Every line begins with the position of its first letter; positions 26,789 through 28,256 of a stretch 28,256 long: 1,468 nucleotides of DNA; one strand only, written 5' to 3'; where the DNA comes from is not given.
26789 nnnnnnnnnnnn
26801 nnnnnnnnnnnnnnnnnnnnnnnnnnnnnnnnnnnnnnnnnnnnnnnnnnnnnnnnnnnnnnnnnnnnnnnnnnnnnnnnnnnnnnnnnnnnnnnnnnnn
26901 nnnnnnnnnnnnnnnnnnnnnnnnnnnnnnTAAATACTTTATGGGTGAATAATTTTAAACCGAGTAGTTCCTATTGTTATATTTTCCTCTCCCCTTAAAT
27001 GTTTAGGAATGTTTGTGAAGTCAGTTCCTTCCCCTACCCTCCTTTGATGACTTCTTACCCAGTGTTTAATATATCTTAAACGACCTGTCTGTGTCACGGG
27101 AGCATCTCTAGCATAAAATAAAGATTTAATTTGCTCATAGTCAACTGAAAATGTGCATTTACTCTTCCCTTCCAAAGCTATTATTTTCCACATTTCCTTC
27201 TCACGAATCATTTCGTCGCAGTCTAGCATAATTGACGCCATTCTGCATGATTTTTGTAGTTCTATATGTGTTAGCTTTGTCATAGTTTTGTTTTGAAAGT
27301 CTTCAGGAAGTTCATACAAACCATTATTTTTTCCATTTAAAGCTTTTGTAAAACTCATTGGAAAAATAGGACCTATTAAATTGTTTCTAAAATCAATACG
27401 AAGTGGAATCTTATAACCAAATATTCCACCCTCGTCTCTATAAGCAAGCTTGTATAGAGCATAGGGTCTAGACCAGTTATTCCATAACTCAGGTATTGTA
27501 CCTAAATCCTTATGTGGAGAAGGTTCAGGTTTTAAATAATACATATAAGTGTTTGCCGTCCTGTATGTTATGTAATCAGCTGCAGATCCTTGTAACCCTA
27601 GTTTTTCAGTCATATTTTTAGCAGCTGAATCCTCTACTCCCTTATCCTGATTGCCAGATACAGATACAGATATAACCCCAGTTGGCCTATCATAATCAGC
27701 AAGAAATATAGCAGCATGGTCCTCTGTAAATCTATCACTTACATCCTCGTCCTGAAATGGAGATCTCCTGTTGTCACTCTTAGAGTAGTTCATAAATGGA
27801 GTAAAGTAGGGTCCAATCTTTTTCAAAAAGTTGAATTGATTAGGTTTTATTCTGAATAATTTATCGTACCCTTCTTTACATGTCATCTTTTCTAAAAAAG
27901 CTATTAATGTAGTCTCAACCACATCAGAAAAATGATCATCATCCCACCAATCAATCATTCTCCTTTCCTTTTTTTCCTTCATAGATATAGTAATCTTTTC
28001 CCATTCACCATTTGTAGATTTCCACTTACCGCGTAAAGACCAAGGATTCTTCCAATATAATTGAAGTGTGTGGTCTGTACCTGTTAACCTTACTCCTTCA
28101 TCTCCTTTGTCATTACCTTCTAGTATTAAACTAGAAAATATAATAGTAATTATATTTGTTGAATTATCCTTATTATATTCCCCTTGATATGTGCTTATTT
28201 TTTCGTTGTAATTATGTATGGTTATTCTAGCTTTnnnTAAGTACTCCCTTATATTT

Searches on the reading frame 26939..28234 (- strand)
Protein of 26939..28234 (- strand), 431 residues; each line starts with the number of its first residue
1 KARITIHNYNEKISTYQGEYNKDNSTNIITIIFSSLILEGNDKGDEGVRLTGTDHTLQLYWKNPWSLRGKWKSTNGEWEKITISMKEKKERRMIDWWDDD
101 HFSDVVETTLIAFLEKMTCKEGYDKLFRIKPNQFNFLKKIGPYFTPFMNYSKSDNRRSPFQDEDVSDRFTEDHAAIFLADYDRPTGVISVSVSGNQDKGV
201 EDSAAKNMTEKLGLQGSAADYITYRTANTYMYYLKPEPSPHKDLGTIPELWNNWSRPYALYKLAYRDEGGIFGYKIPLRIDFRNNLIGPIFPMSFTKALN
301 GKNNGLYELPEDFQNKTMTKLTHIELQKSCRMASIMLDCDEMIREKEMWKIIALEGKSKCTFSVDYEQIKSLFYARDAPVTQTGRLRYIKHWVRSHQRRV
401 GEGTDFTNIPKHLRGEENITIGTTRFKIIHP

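Call 11: search_protein_families(library=pfam, proteins=[window:26939-28234:-], max_evalue=0.01)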
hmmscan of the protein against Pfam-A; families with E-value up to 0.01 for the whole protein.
window:26939-28234:- (431 aa): 0 families

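Call 67: search_protein_families(library=phrogs, proteins=[window:26939-28234:-], max_evalue=0.001)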
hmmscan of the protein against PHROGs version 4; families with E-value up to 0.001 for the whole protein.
window:26939-28234:- (431 aa): 0 families

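Call 83: find_encoding_contigs(protein=window:26939-28234:-, flank=10000, max_places=4)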
Protein window:26939-28234:- (431 aa): 1 contig read that carries it; 1 place shown.
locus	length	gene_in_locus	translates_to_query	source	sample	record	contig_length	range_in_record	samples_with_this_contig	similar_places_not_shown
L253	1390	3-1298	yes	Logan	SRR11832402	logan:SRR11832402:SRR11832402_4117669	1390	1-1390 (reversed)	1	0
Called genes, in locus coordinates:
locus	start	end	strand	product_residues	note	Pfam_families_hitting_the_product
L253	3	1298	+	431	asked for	?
